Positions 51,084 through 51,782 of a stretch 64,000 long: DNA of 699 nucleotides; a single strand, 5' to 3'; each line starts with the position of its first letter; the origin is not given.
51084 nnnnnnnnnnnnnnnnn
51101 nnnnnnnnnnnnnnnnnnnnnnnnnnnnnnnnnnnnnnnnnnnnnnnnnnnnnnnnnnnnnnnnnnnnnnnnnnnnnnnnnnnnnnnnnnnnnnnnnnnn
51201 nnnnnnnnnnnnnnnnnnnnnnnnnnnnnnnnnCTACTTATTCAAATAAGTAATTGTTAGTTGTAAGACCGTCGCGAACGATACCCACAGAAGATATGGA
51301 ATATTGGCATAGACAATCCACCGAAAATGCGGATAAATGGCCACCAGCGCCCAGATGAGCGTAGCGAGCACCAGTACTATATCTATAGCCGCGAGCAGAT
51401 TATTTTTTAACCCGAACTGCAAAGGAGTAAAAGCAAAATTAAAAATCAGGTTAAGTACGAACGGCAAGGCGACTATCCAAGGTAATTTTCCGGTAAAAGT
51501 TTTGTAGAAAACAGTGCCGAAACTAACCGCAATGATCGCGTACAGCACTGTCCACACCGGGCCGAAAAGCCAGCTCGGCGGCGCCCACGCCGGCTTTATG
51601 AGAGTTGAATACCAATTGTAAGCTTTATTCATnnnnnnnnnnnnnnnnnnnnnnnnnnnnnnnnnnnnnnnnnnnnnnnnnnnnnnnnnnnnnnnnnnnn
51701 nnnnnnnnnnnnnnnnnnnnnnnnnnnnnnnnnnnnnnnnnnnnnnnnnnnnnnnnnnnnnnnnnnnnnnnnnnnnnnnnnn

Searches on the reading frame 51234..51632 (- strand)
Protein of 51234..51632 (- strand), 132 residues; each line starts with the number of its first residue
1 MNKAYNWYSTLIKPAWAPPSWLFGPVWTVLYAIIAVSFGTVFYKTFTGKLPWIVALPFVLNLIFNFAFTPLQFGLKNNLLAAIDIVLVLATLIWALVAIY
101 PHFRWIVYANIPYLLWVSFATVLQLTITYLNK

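Call 3: search_protein_families(library=pfam, proteins=[window:51234-51632:-], max_evalue=0.01)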
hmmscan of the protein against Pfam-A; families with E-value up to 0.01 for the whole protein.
window:51234-51632:- (132 aa): 1 family
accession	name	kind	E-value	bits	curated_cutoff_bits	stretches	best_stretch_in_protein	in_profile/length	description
PF03073.20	TspO_MBR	-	1.1e-28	100.3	24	1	5-129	21-144/145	TspO/MBR family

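Call 5: search_protein_families(library=ncbifam, proteins=[window:51234-51632:-], max_evalue=0.01)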
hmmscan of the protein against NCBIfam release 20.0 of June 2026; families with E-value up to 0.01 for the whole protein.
window:51234-51632:- (132 aa): 1 family
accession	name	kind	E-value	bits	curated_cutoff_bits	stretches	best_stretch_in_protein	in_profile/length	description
NF047825.1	T-richsensTspOAlph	equivalog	5.9e-16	59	180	1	4-131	25-148/152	tryptophan-rich sensory protein TspO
